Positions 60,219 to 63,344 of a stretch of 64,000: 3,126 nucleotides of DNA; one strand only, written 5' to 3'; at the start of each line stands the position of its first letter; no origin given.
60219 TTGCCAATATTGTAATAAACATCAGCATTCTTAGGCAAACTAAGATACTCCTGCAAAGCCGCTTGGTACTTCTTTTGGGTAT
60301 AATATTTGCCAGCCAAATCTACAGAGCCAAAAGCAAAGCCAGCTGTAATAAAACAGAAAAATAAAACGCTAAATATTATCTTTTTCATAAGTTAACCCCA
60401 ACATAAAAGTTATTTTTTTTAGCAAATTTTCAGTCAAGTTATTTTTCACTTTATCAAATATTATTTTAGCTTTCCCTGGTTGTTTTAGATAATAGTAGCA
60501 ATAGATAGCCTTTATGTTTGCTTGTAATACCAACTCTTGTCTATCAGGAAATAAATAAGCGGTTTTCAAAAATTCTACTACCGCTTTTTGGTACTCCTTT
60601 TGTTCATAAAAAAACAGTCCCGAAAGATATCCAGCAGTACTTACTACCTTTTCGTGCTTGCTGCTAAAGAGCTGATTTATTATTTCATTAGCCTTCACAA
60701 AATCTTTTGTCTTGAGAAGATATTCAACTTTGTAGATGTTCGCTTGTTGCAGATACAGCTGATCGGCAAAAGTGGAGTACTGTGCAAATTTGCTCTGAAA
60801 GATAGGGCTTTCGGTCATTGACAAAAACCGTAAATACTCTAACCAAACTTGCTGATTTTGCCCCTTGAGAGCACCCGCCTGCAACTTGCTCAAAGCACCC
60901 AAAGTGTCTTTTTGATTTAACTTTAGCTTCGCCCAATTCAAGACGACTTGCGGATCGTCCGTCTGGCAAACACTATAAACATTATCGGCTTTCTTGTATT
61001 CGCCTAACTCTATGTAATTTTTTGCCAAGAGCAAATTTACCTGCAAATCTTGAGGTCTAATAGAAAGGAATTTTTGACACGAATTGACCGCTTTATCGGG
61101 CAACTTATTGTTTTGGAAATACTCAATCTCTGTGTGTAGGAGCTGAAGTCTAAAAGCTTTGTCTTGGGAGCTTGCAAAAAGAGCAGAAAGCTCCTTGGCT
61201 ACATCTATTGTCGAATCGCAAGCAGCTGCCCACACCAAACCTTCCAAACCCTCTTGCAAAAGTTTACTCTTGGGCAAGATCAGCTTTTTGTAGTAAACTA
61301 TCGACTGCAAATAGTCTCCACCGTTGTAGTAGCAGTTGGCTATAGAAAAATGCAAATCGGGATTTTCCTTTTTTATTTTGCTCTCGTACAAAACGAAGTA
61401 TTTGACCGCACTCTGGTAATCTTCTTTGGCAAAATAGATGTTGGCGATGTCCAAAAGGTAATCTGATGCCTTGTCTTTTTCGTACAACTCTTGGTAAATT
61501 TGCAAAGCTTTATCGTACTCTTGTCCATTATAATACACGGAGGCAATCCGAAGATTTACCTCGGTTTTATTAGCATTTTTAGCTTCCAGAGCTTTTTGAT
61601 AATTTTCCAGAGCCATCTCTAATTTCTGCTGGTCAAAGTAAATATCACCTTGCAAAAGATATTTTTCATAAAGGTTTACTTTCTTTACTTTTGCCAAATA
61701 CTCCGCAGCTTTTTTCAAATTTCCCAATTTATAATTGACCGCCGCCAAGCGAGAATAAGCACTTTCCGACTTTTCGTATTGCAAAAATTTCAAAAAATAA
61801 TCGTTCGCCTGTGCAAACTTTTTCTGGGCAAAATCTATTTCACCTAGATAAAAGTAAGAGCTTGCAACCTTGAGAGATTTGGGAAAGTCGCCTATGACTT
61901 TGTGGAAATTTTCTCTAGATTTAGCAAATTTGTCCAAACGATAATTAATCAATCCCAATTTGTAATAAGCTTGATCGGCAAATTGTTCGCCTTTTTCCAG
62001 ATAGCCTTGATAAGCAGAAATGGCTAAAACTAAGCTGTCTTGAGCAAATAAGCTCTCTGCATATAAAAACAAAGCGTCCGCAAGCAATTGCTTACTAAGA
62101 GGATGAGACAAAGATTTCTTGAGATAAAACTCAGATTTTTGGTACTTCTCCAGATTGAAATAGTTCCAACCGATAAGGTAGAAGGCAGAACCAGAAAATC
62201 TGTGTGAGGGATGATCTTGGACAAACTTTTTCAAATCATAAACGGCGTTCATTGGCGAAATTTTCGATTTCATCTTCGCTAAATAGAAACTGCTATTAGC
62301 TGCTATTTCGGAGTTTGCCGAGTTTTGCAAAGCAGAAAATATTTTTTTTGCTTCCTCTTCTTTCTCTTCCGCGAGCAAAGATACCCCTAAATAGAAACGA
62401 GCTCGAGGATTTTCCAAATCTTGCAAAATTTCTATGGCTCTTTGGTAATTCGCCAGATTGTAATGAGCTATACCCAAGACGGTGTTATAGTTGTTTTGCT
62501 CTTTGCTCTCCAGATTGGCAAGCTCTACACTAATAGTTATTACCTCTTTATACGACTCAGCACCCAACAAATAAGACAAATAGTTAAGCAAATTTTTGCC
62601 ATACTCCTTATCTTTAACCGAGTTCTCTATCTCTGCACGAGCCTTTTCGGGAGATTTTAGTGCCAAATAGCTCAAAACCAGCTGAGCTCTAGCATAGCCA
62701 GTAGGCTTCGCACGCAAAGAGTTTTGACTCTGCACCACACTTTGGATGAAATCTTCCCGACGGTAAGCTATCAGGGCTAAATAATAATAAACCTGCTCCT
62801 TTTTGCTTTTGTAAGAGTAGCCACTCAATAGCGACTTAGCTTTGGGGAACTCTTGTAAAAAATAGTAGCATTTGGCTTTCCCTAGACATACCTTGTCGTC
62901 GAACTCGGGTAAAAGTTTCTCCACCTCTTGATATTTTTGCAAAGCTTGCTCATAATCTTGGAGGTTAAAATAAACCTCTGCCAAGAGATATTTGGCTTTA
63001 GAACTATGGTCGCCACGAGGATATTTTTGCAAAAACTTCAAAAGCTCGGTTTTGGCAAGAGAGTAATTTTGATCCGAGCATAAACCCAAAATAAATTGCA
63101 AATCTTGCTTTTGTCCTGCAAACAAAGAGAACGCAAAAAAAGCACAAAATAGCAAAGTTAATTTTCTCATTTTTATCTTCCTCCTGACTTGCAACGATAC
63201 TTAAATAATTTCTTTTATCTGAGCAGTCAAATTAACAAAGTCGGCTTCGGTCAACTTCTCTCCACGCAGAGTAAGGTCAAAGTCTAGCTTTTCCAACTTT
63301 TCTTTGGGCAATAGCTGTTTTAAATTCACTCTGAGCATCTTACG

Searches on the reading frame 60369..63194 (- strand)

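Call 77: search_protein_families(library=pfam, proteins=[window:60369-63194:-], max_evalue=1e-8)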
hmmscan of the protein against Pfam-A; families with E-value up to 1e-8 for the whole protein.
window:60369-63194:- (941 aa): 10 families
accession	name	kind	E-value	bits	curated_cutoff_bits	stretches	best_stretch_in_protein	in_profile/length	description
PF07719.23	TPR_2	-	3.5e-34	114.5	27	0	66-97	2-33/34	Tetratricopeptide repeat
PF13174.12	TPR_6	-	1.6e-28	97.8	26.3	0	408-440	1-33/33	Tetratricopeptide repeat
PF13432.12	TPR_16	-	3e-25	88.7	32.7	0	513-575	1-62/65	Tetratricopeptide repeat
PF13424.12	TPR_12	-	1.7e-24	86.3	30.1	0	560-600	26-68/77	Tetratricopeptide repeat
PF14559.12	TPR_19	-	4.7e-23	81.7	25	0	79-136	5-61/68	Tetratricopeptide repeat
PF00515.34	TPR_1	-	3.6e-21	74.5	27.8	0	66-98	2-34/34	Tetratricopeptide repeat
PF13181.12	TPR_8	-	2e-16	59.1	25.7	0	512-541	4-33/34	Tetratricopeptide repeat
PF23914.1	TPR_CcmH_CycH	-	2.6e-14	53.8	42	0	512-612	53-156/158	Cytochrome c-type biogenesis protein H TPR domain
PF12895.13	ANAPC3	-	1.9e-13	50.9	27.2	0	62-123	20-79/82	Anaphase-promoting complex, cyclosome, subunit 3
PF13428.12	TPR_14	-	8.9e-13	48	23.5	0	67-98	3-34/44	Tetratricopeptide repeat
